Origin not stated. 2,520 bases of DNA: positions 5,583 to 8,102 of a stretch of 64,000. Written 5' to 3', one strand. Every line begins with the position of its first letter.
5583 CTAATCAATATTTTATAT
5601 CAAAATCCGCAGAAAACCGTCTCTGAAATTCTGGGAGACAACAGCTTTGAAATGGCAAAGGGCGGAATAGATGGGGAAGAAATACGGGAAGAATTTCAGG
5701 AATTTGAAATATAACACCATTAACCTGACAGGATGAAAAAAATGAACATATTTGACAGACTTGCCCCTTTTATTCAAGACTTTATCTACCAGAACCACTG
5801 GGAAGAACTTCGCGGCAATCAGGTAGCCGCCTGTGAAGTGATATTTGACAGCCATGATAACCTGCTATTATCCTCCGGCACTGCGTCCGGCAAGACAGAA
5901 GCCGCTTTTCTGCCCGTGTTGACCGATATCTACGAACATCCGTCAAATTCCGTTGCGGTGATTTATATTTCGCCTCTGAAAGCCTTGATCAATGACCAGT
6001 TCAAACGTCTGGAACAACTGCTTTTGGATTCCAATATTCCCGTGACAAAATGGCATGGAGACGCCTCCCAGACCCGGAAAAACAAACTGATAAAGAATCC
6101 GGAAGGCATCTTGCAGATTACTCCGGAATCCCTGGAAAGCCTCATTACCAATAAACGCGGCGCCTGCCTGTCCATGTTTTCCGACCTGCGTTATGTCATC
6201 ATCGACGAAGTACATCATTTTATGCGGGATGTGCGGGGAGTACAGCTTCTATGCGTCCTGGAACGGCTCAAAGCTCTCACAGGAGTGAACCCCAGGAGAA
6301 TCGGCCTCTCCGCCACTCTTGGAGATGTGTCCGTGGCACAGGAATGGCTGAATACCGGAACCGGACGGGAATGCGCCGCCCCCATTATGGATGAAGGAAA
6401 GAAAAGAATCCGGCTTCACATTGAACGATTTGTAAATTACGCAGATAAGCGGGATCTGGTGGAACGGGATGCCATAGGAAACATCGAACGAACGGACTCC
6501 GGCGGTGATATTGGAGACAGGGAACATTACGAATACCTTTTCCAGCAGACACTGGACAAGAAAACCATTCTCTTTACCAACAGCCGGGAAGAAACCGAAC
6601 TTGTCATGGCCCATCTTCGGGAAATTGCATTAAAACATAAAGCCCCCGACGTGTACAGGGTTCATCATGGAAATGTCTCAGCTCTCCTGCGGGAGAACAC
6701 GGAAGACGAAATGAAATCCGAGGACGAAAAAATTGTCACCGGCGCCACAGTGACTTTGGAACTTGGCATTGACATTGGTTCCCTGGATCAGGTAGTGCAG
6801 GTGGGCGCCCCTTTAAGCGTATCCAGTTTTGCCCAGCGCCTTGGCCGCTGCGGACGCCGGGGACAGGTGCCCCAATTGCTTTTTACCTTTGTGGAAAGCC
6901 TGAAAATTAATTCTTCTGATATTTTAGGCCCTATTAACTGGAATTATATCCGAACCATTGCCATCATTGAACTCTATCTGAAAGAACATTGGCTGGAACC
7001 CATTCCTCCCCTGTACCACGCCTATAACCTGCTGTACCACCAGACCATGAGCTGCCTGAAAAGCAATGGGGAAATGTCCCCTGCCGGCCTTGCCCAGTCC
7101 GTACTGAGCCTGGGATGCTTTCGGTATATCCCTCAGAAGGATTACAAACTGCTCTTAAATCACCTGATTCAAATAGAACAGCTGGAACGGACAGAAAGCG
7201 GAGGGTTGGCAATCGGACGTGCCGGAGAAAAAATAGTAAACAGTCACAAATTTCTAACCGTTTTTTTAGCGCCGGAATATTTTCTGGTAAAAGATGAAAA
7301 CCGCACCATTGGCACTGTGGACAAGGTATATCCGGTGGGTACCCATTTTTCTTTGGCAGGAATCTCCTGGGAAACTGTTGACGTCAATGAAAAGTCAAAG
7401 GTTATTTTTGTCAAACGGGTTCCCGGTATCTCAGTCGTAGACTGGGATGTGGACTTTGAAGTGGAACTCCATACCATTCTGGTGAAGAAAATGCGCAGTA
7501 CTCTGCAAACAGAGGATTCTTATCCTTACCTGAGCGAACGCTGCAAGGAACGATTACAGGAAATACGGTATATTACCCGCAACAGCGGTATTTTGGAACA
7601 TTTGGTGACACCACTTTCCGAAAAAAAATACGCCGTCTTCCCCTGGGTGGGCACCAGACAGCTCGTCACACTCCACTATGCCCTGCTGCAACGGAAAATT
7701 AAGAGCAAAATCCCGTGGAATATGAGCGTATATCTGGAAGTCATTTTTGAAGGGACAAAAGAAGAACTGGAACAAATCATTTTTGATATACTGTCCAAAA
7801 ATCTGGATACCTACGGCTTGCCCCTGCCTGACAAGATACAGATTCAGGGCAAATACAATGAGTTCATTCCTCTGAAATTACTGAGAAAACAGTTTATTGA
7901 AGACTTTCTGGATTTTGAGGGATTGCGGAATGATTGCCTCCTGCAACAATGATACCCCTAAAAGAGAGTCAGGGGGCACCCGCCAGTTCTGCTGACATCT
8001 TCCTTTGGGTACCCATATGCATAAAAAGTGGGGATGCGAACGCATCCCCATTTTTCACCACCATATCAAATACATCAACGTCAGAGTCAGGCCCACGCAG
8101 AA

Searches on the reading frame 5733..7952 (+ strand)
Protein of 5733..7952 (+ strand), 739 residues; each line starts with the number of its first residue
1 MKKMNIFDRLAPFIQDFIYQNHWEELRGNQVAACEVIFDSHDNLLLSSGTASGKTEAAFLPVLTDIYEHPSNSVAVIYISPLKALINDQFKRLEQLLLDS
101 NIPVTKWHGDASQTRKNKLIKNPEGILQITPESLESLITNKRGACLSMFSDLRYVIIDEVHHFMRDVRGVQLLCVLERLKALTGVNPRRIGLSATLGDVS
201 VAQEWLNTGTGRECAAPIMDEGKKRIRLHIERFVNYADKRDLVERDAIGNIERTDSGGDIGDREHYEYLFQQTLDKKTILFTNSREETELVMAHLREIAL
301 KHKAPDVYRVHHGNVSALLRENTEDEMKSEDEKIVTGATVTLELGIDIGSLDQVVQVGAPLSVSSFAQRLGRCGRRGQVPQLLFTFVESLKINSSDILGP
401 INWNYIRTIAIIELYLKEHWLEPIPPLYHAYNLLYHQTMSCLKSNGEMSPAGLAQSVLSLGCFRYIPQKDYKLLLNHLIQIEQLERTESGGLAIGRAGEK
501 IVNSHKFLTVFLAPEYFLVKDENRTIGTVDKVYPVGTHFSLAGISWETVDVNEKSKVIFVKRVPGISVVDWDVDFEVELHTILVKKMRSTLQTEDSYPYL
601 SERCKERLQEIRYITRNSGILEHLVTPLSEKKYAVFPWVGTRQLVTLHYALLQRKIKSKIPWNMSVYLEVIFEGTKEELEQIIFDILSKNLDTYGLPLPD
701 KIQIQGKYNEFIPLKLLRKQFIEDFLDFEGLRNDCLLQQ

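Call 47: search_protein_families(library=pfam, proteins=[window:5733-7952:+])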
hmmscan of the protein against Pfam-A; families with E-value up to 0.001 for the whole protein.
window:5733-7952:+ (739 aa): 4 families
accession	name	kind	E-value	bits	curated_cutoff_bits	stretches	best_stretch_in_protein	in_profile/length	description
PF00270.35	DEAD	-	2.7e-29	102.5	26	1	29-197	3-161/167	DEAD/DEAH box helicase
PF00271.37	Helicase_C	-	6.1e-16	59.1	23.5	1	270-377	10-110/110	Helicase conserved C-terminal domain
PF04851.21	ResIII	-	5.4e-07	30.1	22.5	1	26-196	4-162/164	Type III restriction enzyme, res subunit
PF22590.2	Cas3-like_C_2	-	0.00088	20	27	0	285-376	12-104/106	CRISPR-associated nuclease/helicase Cas3, C-terminal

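Call 48: search_protein_families(library=padloc, proteins=[window:5733-7952:+])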
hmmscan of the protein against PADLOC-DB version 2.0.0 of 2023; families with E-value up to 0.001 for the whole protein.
window:5733-7952:+ (739 aa): 57 families (the best 25 are shown)
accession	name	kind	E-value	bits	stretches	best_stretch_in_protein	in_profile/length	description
PDLC03960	SngC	-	2.7e-219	728.6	1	5-732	4-714/720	-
PDLC02503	BrxHI|BrxHII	-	8.6e-116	385.9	1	4-731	2-684/698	BrxHI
PDLC02501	BrxHI|BrxHII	-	3e-62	208.9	2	4-212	1-211/925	BrxHI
PDLC02897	DpdJ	-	8e-33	111.4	1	30-376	104-451/1570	DpdJ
PDLC00036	DruE3|DruE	-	1.2e-20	70.4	2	30-96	97-165/2023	SNF2 family N-terminal domain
PDLC00037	DruE3|DruE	-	1.5e-19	67.3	2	326-389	1051-1113/2055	SNF2 family N-terminal domain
PDLC02896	DpdJ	-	3.1e-19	66.2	3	114-198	328-414/1487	DpdJ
PDLC03928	PsyrT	-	4.3e-19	66.3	2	21-162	18-153/689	-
PDLC00035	DruE3|DruE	-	1.1e-17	61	2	30-198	107-301/1460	SNF2 family N-terminal domain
PDLC01252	Cas3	-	1.5e-15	55.5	1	45-378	3-290/324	CAS-I; effector_G3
PDLC00192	HamB1|HamB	-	7.3e-15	51.7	1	24-208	267-446/1104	DEAD-box helicase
PDLC02864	DpdF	-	9.2e-15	52.4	1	23-381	20-333/610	DpdF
PDLC00013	DruE1|DruE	-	2e-14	50.5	2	30-102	96-176/1776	SNF2 family N-terminal domain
PDLC01761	Cas3b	-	7.1e-14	49.4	1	38-123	228-306/705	-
PDLC00938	Cas3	-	7.4e-14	49.7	1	45-377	3-320/358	CRISPR-associated helicase Cas3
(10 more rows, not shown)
